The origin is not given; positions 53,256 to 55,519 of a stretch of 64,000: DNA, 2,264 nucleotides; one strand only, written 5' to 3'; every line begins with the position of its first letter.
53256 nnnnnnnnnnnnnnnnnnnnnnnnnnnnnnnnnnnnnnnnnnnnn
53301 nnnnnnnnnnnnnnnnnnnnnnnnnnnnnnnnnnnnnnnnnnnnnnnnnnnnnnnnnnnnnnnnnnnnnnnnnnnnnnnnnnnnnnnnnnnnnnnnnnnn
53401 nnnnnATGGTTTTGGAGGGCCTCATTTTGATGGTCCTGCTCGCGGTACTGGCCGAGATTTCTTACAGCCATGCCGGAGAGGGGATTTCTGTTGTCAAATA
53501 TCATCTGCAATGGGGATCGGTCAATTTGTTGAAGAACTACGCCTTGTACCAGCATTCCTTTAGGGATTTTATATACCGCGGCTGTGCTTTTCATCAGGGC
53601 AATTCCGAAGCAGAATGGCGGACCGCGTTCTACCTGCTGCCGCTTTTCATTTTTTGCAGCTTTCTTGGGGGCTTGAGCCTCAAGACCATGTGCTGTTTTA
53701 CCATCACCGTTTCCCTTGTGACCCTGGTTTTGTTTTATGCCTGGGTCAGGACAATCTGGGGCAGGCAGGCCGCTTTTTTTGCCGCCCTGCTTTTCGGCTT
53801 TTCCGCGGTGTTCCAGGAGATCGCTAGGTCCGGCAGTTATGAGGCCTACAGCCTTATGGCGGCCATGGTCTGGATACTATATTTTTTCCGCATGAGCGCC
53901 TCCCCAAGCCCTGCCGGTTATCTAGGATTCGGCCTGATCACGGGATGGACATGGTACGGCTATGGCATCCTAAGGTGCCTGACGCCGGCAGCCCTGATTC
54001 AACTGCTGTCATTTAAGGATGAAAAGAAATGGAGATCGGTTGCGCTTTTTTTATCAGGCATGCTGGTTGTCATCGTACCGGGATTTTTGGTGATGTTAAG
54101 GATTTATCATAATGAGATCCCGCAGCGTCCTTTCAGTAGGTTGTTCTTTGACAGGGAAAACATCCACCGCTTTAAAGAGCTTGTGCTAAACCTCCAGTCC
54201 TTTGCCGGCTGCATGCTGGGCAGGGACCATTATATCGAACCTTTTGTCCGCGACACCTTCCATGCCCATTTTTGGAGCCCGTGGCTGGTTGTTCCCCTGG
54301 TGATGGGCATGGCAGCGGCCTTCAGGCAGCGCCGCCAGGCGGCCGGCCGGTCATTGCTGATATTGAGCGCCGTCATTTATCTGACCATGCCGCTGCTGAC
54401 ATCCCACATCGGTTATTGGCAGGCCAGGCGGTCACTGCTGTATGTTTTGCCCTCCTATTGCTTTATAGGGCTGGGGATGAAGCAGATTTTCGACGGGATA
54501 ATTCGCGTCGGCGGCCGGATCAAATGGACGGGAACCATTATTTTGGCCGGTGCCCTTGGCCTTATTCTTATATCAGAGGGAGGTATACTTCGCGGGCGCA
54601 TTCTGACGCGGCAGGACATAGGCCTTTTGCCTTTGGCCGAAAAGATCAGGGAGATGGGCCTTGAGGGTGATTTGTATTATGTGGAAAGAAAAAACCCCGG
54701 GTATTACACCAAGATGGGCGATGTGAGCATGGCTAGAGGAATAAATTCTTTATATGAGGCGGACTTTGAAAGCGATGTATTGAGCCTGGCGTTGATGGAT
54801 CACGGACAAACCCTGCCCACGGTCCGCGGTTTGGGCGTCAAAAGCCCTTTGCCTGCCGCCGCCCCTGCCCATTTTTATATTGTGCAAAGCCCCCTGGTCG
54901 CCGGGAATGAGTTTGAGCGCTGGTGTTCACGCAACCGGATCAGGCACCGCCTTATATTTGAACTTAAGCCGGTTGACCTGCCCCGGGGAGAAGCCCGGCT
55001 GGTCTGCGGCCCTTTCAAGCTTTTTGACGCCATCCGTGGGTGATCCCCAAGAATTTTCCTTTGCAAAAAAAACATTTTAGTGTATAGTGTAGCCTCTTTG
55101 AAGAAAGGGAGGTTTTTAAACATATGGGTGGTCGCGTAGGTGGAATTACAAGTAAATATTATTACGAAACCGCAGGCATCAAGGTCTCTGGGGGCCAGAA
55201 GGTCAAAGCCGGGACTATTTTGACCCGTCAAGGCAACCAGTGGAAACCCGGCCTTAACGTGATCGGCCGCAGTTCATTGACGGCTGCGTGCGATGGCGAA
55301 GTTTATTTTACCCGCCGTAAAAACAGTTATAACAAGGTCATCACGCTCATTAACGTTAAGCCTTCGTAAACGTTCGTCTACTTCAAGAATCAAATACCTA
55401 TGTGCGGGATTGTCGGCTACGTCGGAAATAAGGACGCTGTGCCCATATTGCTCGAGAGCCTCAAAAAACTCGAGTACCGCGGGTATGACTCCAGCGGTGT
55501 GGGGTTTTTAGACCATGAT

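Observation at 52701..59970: Probable protein/lipid glycosylation locus around the collagen-like genes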

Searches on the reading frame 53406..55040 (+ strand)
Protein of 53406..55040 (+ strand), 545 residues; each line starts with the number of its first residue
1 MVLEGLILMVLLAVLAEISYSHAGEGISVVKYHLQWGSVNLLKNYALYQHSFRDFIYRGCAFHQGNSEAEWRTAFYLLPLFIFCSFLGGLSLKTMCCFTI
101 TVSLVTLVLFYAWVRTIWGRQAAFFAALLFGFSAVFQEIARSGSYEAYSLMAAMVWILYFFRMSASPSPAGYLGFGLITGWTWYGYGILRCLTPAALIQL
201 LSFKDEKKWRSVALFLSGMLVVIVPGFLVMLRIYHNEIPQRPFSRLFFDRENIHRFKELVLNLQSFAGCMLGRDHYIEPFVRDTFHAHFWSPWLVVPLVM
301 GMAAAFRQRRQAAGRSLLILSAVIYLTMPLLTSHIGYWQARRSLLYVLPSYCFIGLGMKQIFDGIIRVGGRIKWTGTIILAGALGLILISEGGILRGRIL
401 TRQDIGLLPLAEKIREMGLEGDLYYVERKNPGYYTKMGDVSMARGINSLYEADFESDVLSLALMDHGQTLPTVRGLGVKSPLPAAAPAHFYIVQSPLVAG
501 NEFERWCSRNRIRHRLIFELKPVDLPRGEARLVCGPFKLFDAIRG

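Call 13: find_homologous_proteins(query=A1, max_evalue=0.001)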
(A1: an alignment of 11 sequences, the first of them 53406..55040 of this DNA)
Query A1 (11 sequences) (545 aa, profile of the alignment): 16 proteins with E <= 0.001 among 8000 candidates.
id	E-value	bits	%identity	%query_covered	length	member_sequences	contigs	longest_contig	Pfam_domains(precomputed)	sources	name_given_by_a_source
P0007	2.3e-243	827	40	93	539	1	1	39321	-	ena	-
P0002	3.6e-243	827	43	96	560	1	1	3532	PF13231.13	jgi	-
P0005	2.1e-241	821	42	95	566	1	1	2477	-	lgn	-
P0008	2.4e-241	821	39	97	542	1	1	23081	-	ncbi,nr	ncbi:MAG: hypothetical protein HQL21_05930 [Candidatus Omnitrophica bacterium]|nr:hypothetical prote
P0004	1.5e-240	818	40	94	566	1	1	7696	-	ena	-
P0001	5.4e-230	783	40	100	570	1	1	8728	-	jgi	jgi:hypothetical protein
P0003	8.8e-229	779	42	99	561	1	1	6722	PF13231.13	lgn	-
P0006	8.5e-222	756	41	99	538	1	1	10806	-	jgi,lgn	-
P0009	1.3e-217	742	37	96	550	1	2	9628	PF13231.13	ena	-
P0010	7.0e-183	628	40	74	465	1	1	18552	PF13231.13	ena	-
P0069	1.2e-182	627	39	95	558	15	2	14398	-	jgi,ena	-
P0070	1.5e-176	607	37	92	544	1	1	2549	PF13231.13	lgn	-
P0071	2.6e-172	593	39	97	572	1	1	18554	-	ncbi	-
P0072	2.8e-171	589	40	92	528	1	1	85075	-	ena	-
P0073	1.2e-169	584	42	92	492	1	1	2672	-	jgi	-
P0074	2.9e-169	583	38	96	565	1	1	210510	PF13231.13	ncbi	ncbi:MAG: glycosyltransferase family 39 protein [Candidatus Omnitrophota bacterium]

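Call 14: find_encoding_contigs(protein=P0074, flank=10000, max_places=2)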
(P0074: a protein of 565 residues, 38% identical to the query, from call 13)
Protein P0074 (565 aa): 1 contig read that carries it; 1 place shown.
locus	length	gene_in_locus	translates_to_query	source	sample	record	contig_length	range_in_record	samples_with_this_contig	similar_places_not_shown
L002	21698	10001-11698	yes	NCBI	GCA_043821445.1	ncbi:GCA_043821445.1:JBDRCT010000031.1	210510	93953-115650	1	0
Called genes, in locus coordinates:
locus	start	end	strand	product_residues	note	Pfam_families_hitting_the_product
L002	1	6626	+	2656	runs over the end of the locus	-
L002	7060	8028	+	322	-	PF00480:ROK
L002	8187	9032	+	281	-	PF01435:Peptidase_M48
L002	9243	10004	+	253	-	PF00535:Glycos_transf_2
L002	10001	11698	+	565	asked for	PF13231:PMT_2 (weak)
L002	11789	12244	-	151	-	PF07027:DUF1318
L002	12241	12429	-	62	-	-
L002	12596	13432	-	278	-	-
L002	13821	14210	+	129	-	PF05973:Gp49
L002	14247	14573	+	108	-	PF13560:HTH_31, PF12844:HTH_19 (faint), PF01381:HTH_3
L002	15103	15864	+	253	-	PF01209:Ubie_methyltran, PF03848:TehB, PF02353:CMAS, PF05175:MTS, PF13489:Methyltransf_23, PF13847:Methyltransf_31, PF08241:Methyltransf_11, PF08242:Methyltransf_12, +2 more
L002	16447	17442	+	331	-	PF11154:DUF2934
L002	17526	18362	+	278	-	PF11185:DUF2971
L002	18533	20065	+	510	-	PF00069:Pkinase, PF07714:PK_Tyr_Ser-Thr, PF14531:Kinase-like (weak)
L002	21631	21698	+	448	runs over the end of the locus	PF05697:Trigger_N, PF00254:FKBP_C, PF05698:Trigger_C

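Call 15: find_encoding_contigs(protein=P0072, flank=10000, max_places=2)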
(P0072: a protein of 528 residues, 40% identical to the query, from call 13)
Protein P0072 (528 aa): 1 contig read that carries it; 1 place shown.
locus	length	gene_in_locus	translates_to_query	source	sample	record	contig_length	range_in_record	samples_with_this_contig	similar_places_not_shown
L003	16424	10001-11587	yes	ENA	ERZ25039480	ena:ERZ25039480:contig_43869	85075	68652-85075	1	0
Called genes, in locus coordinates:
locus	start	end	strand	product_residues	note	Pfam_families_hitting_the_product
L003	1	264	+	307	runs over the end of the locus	PF01075:Glyco_transf_9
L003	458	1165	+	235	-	-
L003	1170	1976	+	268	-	PF00456:Transketolase_N, PF13292:DXP_synthase_N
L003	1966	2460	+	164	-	PF02779:Transket_pyr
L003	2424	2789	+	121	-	PF02780:Transketolase_C, PF17147:PFOR_II (weak)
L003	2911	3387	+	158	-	PF00535:Glycos_transf_2, PF10111:Glyco_tranf_2_2 (weak)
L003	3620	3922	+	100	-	-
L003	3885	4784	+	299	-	PF13489:Methyltransf_23, PF13847:Methyltransf_31, PF08241:Methyltransf_11, PF08242:Methyltransf_12, PF13649:Methyltransf_25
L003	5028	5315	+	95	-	PF02310:B12-binding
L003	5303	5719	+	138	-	PF04055:Radical_SAM (weak)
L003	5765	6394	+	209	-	-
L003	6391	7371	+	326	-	PF01073:3Beta_HSD, PF01370:Epimerase, PF02719:Polysacc_synt_2, PF04321:RmlD_sub_bind, PF07993:NAD_binding_4 (faint), PF13460:NAD_binding_10 (weak), PF16363:GDP_Man_Dehyd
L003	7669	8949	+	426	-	-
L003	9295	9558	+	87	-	PF01541:GIY-YIG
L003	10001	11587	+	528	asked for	-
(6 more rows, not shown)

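Call 16: find_encoding_contigs(protein=P0071, flank=10000, max_places=2)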
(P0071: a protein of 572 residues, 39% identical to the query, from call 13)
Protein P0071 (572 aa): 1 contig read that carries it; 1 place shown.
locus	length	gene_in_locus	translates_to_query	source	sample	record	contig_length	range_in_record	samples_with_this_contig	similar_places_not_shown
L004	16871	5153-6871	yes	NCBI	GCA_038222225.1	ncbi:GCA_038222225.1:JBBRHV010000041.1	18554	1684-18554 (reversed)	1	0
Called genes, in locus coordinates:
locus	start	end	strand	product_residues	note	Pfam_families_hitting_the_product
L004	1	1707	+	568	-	?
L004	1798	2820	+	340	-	-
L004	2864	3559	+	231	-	PF03412:Peptidase_C39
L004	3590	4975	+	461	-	PF13557:Phenol_MetA_deg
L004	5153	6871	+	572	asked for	-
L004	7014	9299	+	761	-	PF09586:YfhO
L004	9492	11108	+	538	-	PF00005:ABC_tran, PF02463:SMC_N (faint), PF13304:AAA_21 (faint), PF12848:ABC_tran_Xtn, PF00005:ABC_tran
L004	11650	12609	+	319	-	PF10672:Methyltrans_SAM, PF03602:Cons_hypoth95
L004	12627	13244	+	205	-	-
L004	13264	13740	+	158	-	PF09055:Sod_Ni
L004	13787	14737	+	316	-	PF02156:Glyco_hydro_26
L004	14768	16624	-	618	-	-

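Call 25: find_related_loci(query=A2, collection=genome_contigs, flank=10000)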
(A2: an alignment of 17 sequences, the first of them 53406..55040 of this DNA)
Query A2 (545 aa) in genome_contigs; peptide patterns used: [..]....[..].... (x = any residue, [..] = any of these).
25 stretches matched a pattern; 5 encode a relative of the query (tblastn E <= 1e-3); 5 distinct loci.
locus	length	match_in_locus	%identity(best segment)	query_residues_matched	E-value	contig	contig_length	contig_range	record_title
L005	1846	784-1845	54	2-361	3e-126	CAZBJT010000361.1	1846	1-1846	MAG TPA_asm: uncultured Planctomycetales bacterium isolate binchicken_co54_492 genome assembly, contig: NODE_152187_leng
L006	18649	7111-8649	39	2-527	2e-101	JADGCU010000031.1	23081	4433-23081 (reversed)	MAG: Candidatus Omnitrophota bacterium isolate nXXbin4 nXX_bin4_NODE_225_length_23081_cov_5.060497, whole genome shotgun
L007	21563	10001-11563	38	16-540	1e-97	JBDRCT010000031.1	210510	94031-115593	MAG: Candidatus Omnitrophota bacterium isolate MEGAHIT-group-1.200 k141_3116425, whole genome shotgun sequence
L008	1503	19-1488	37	6-513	3e-104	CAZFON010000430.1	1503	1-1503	MAG TPA_asm: uncultured Planctomycetales bacterium isolate binchicken_co50_257 genome assembly, contig: NODE_185164_leng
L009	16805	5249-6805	39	2-527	5e-93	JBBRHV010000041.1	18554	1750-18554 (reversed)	MAG: Candidatus Omnitrophota bacterium isolate Co_metawrap_2736 Cmw_2736_k141_22023172_length_18554_cov_10.9978, whole g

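Call 34: predict_structure(alignment_id=A2)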
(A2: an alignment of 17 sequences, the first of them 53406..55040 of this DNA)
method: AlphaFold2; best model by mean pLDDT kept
length: 545 residues; sequences in the alignment: 17
mean_pLDDT: 80.6   pTM: 0.83
mean pLDDT of the five models: 80.6, 80.3, 79.9, 79.1, 78.8
residues with pLDDT >= 90: 184; 70-90: 240; 50-70: 95; < 50: 26
segments of 3 or more residues with pLDDT < 50: 278-283, 431-445, 527-531
pLDDT, mean of each block of 10 residues (from residue 1): 78 85 61 64 86 83 62 81 89 85 94 94 95 85 80 93 89 94 77 90 86 95 85 69 63 72 81 61 59 92 94 92 84 63 78 96 90 91 92 79 73 88 84 37 51 75 73 86 87 90 92 93 58 75 88
secondary structure, 60 per line:
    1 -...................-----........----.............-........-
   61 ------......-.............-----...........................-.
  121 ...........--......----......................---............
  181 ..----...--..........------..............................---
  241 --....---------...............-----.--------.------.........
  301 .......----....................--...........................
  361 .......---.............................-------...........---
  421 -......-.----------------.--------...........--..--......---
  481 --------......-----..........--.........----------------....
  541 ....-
elements in order: H2-20 H26-33 H38-50 H52-59 H67-72 H74-86 H92-118 H120-131 H134-139 H144-165 H169-182 H192-201 H208-237 H243-246 H256-270 H292-307 H312-331 H334-338 H340-367 H371-399 H407-417 E422-427 H455-463 E472-477 E489-494 H500-509 E512-520 E537-544

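Call 36: search_solved_structures(query=A2, max_evalue=10, show_alignments=2)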
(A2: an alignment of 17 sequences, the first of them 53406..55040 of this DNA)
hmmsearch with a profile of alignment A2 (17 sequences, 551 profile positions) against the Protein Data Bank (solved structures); distinct sequences matched with E-value up to 10: 0.

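Call 38: fold_search(model_id=the predicted structure, library=pdb)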
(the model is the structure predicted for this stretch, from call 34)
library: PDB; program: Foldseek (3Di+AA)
matches with E <= 10: 448; with E <= 0.001: 26
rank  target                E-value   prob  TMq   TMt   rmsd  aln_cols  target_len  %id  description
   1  7oci_F                1.0e-07  1.00  0.49  0.43  10.8       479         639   14  Cryo-EM structure of yeast Ost6p containing oligosaccharyltransferase complex (released 2022-02-16)
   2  8age_A                4.7e-07  1.00  0.49  0.42  10.0       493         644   12  Structure of yeast oligosaccharylransferase complex with acceptor peptide bound (released 2022-12-07)
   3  8agc_A                1.4e-06  1.00  0.51  0.41  11.3       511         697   13  Structure of yeast oligosaccharylransferase complex with lipid-linked oligosaccharide and non-acceptor peptide bound (released 2022-12-07)
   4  6ezn_F                1.7e-06  1.00  0.47  0.41  11.6       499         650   11  Cryo-EM structure of the yeast oligosaccharyltransferase (OST) complex (released 2018-01-17)
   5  9n9j_I                2.0e-06  1.00  0.49  0.39  11.7       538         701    9  Structure of a GRP94 folding intermediate engaged with a CCDC134- and FKBP11-bound secretory translocon (released 2025-11-19)
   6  8agb_A                2.2e-06  1.00  0.47  0.41  11.8       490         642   12  Structure of yeast oligosaccharylransferase complex with lipid-linked oligosaccharide bound (released 2022-12-07)
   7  6c26_A                3.2e-06  1.00  0.48  0.41  11.6       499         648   13  The Cryo-EM structure of a eukaryotic oligosaccharyl transferase complex (released 2018-01-31)
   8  5ezm                  3.2e-06  1.00  0.50  0.51  10.2       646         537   12  Crystal Structure of ArnT from Cupriavidus metallidurans in the apo state (released 2016-02-17)
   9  5f15                  4.0e-06  1.00  0.49  0.50  10.3       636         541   12  Crystal Structure of ArnT from Cupriavidus metallidurans bound to Undecaprenyl phosphate (released 2016-02-17)
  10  8b6l_I                5.6e-06  1.00  0.49  0.40  11.4       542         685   10  Subtomogram average of the human Sec61-TRAP-OSTA-translocon (released 2022-12-07)
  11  6s7o_A                6.4e-06  1.00  0.50  0.43  11.9       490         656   11  Cryo-EM structure of human oligosaccharyltransferase complex OST-A (released 2019-12-18)
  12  6ftg_5                7.7e-06  1.00  0.45  0.39  14.0       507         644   12  Subtomogram average of OST-containing ribosome-translocon complexes from canine rough microsomal membranes (released 2018-03-21)
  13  9s6t_A                1.2e-05  1.00  0.49  0.55   9.8       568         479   11  Ternary cryo-EM structure of chicken ALG12 with Dol25-PP-GlcNAc2Man7, Dol25-P-Man, and Fab (released 2026-03-18)
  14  7e9s_A                1.3e-05  1.00  0.44  0.30  12.4       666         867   12  Archaeal oligosaccharyltransferase AglB from Archaeoglobus fulgidus in complex with an inhibitory peptide and a dolich (released 2021-09-08)
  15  6s7t_A                1.4e-05  1.00  0.48  0.38  11.6       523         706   11  Cryo-EM structure of human oligosaccharyltransferase complex OST-B (released 2019-12-18)
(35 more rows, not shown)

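Call 46: search_protein_families(library=pfam, alignment_id=A2, max_evalue=0.01)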
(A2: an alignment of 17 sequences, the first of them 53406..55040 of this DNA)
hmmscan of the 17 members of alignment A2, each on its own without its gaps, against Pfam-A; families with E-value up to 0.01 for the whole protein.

A. member 1, window:53406-55040:+ (545 aa): 1 family
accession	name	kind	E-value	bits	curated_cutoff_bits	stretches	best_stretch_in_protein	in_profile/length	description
PF13231.12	PMT_2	-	5.2e-08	33.7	26.1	1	91-224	20-152/160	Dolichyl-phosphate-mannose-protein mannosyltransferase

B. families by the number of members that match (of 17 scanned): 2 families
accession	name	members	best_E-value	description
PF13231.12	PMT_2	13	1.4e-08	Dolichyl-phosphate-mannose-protein mannosyltransferase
PF19529.4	DUF6057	1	0.0058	Family of unknown function (DUF6057)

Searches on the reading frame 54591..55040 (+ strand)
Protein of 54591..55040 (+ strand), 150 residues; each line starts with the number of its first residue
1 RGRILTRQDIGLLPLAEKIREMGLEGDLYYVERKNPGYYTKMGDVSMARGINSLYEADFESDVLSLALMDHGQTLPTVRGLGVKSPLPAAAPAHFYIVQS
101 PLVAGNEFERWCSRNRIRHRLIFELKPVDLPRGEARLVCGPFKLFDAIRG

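Call 97: search_protein_families(library=pfam, proteins=[window:54591-55040:+], max_evalue=0.001)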
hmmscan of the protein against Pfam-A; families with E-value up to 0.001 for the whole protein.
window:54591-55040:+ (150 aa): 0 families

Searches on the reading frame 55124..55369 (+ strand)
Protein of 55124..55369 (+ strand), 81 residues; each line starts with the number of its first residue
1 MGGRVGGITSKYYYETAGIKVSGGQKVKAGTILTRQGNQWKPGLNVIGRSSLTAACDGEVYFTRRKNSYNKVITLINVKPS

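Call 6: search_protein_families(library=pfam, proteins=[window:55124-55369:+], max_evalue=0.1)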
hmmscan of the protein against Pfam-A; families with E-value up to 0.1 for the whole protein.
window:55124-55369:+ (81 aa): 3 families
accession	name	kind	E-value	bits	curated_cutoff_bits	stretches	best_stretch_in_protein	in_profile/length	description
PF01016.24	Ribosomal_L27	-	4.5e-10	39.9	20.5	1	17-68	20-75/79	Ribosomal L27 protein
PF01551.29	Peptidase_M23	-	6.6e-05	23.5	28.7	0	9-39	45-75/96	Peptidase family M23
PF12147.14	Methyltransf_20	-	0.072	12.7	21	1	25-67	235-276/309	Putative methyltransferase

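Call 7: search_protein_families(library=ncbifam, proteins=[window:55124-55369:+], max_evalue=0.01)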
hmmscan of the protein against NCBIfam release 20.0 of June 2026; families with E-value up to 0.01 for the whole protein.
window:55124-55369:+ (81 aa): 1 family
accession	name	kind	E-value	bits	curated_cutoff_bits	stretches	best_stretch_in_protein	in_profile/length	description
TIGR00062.1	L27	equivalog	1.9e-06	27.8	90.35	1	18-72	22-79/83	50S ribosomal protein L27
